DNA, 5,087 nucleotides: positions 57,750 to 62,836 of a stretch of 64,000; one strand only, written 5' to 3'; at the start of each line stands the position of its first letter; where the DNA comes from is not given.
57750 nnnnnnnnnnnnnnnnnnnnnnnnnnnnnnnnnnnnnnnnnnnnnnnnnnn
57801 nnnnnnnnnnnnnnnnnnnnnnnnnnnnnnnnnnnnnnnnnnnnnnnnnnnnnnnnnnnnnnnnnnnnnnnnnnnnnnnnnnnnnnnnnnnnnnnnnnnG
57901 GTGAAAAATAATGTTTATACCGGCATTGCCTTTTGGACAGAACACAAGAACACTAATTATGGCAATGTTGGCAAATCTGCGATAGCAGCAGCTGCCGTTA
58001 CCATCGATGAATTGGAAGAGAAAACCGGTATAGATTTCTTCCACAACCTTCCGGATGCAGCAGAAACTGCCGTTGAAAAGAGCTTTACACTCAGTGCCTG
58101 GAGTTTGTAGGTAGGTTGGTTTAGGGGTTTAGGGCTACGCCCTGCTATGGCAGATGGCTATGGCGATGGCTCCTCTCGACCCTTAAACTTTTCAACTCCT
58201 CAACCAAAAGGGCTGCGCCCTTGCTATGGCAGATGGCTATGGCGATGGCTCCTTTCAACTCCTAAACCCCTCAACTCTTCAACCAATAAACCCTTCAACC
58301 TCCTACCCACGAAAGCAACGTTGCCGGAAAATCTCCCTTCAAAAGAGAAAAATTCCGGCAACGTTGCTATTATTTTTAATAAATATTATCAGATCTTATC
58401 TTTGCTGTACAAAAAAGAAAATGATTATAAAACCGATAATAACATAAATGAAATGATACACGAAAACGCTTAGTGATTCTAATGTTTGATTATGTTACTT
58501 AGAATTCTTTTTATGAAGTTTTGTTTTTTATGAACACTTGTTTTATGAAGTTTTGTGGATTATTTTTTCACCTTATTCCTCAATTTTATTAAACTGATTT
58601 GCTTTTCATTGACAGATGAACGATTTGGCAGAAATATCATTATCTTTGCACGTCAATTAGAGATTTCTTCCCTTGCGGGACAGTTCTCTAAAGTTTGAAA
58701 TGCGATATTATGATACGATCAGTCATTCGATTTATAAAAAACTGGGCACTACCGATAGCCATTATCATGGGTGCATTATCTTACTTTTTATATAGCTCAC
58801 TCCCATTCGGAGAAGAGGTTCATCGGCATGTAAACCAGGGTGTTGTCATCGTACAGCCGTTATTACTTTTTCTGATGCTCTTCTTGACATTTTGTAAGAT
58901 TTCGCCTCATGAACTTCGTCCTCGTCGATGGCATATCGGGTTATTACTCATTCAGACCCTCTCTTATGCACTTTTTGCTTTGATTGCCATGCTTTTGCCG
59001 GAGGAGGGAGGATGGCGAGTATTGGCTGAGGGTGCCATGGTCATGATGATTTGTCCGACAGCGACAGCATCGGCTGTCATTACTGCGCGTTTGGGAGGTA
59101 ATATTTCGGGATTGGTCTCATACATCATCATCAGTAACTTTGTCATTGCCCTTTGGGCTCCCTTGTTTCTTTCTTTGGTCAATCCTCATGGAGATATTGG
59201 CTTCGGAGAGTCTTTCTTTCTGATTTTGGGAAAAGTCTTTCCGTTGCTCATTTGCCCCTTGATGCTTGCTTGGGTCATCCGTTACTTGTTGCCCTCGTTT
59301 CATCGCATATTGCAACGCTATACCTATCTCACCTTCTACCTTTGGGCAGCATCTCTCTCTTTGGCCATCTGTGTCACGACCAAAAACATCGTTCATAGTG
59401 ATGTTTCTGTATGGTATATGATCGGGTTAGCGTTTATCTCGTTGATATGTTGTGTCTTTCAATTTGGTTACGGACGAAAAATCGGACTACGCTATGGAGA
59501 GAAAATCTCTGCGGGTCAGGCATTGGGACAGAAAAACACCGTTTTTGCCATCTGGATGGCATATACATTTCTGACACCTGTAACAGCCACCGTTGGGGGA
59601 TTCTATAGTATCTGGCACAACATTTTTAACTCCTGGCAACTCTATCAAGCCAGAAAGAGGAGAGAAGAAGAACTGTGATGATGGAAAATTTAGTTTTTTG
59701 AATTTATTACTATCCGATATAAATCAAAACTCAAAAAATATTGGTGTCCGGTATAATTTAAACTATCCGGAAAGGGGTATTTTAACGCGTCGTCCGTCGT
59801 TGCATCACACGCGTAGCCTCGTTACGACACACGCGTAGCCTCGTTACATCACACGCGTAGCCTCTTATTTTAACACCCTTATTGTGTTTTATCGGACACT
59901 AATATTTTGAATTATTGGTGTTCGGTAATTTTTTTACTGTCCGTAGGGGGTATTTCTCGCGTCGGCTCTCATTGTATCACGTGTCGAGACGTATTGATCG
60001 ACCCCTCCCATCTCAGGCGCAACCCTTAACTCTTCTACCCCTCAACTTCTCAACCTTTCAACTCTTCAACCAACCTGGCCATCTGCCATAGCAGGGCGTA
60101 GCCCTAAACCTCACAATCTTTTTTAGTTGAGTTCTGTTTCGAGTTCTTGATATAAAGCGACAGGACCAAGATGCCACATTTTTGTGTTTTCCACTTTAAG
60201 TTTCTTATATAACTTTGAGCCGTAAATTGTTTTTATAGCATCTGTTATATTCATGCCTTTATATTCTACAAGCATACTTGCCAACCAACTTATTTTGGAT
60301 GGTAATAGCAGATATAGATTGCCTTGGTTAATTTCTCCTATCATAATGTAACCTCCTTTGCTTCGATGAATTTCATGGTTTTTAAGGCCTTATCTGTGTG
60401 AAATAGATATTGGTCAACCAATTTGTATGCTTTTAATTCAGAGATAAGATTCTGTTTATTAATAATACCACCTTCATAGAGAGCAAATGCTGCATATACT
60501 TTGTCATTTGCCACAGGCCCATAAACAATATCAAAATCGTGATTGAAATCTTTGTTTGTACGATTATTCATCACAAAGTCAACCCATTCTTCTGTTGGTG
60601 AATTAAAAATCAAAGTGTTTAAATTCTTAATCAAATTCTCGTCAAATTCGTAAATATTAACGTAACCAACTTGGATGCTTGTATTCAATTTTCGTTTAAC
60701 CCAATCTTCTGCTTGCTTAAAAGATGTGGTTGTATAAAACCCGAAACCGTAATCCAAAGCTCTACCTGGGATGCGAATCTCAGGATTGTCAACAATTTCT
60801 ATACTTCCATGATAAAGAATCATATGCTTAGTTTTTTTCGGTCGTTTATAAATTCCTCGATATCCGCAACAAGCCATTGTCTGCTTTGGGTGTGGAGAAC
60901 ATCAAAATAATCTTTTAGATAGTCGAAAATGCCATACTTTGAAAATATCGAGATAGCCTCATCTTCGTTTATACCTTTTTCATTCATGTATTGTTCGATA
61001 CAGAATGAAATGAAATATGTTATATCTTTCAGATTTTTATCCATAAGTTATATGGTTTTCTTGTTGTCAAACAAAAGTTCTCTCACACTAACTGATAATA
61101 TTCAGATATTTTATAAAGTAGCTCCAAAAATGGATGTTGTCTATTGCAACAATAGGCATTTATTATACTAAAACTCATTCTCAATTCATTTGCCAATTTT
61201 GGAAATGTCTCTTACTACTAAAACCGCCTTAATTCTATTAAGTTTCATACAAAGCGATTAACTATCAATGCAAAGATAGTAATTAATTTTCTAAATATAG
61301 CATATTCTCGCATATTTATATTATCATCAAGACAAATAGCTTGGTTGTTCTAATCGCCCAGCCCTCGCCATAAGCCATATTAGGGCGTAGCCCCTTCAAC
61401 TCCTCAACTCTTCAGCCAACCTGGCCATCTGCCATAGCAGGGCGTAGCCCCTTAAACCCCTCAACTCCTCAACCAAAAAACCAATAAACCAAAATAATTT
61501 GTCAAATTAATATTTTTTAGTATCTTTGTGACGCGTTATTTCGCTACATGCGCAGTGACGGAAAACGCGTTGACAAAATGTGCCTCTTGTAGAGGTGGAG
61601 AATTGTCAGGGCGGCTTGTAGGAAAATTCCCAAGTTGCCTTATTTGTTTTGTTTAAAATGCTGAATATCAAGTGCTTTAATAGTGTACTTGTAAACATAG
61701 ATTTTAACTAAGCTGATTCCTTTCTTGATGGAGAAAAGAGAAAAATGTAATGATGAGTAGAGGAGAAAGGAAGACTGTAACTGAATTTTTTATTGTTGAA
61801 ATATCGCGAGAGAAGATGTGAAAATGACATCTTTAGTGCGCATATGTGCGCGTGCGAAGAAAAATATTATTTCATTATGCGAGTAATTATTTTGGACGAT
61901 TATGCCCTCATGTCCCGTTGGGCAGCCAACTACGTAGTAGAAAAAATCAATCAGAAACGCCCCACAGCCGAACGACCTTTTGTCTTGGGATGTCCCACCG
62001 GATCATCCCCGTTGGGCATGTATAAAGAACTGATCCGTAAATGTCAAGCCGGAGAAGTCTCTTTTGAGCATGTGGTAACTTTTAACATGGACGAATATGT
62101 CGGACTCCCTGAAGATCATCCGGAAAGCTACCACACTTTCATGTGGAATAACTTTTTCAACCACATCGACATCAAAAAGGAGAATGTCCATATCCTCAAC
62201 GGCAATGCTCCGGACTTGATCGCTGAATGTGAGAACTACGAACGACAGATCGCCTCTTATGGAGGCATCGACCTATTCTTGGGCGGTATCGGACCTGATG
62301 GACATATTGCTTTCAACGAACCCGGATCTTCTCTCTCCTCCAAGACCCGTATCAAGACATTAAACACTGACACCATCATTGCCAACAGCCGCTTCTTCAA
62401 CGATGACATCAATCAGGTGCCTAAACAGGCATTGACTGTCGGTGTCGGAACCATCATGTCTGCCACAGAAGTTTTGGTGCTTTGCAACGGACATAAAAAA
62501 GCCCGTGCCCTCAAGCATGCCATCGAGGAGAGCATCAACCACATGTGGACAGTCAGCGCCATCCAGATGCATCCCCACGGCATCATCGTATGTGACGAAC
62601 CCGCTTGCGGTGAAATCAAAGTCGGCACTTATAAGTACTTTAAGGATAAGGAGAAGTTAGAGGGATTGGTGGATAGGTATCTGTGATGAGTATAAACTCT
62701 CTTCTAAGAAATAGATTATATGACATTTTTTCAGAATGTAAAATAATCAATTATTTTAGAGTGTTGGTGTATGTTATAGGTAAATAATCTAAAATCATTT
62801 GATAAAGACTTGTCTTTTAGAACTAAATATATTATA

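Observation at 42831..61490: Intergenic repeat family: 27-bp GC-rich core plus 8-nt periodic TCAAC tracts, five loci in 19 kb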

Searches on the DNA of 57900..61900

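Call 70: search_rna_families(source=window, start=57900, end=61900, threshold=evalue, max_evalue=1)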
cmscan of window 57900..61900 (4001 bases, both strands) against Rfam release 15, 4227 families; matches with E-value up to 1: 0.
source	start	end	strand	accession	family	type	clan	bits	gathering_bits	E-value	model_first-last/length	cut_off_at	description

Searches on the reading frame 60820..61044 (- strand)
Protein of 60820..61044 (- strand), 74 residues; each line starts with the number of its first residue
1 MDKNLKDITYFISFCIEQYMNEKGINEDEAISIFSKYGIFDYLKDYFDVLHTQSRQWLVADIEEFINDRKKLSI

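Call 48: search_protein_families(library=pfam, proteins=[window:60820-61044:-], max_evalue=0.001)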
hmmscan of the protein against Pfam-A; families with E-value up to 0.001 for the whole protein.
window:60820-61044:- (74 aa): 1 family
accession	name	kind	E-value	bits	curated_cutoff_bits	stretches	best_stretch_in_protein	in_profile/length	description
PF12668.12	DUF3791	-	7.8e-19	67.9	25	1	11-68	2-59/60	Protein of unknown function (DUF3791)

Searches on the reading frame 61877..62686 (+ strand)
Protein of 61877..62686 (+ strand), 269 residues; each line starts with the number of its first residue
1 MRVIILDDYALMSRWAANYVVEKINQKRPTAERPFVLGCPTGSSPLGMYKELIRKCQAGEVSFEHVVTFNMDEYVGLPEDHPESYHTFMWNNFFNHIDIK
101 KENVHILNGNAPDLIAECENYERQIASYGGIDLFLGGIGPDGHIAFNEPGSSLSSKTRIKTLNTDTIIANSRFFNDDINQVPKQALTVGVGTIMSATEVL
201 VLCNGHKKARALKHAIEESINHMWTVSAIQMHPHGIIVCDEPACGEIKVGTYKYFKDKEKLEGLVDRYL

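Call 35: find_encoding_contigs(protein=window:61877-62686:+, flank=10000, max_places=10)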
Protein window:61877-62686:+ (269 aa): 5 contigs read that carry it; 5 places shown.
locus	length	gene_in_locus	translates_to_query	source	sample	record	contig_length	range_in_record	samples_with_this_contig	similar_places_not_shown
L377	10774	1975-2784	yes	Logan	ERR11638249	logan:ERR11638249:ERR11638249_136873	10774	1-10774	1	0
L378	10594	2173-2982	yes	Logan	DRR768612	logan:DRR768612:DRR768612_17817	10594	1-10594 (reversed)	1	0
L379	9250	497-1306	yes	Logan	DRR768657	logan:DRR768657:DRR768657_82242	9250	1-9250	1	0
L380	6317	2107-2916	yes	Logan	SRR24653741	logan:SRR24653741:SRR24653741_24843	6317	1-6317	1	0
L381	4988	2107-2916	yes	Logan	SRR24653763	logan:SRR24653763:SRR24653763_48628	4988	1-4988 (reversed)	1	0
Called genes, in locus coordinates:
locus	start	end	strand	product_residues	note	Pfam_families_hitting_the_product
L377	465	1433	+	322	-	-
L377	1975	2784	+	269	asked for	PF01182:Glucosamine_iso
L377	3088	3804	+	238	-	PF01128:IspD, PF12804:NTP_transf_3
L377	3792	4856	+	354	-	PF01073:3Beta_HSD, PF01370:Epimerase, PF02719:Polysacc_synt_2 (faint), PF07993:NAD_binding_4 (faint), PF16363:GDP_Man_Dehyd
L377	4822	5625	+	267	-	-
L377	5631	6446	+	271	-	PF04991:LicD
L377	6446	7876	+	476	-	PF01943:Polysacc_synt, PF13440:Polysacc_synt_3, PF03023:MurJ (weak), PF01554:MatE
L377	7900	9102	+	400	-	-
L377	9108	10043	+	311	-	PF00535:Glycos_transf_2, PF10111:Glyco_tranf_2_2 (weak), PF13641:Glyco_tranf_2_3 (weak)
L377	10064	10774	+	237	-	?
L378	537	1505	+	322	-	-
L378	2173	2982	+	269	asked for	PF01182:Glucosamine_iso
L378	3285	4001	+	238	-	PF01128:IspD, PF12804:NTP_transf_3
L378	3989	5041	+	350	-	PF01073:3Beta_HSD, PF01370:Epimerase, PF02719:Polysacc_synt_2 (weak), PF07993:NAD_binding_4 (weak), PF16363:GDP_Man_Dehyd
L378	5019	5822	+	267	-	-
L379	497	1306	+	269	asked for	PF01182:Glucosamine_iso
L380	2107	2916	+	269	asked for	PF01182:Glucosamine_iso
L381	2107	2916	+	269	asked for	PF01182:Glucosamine_iso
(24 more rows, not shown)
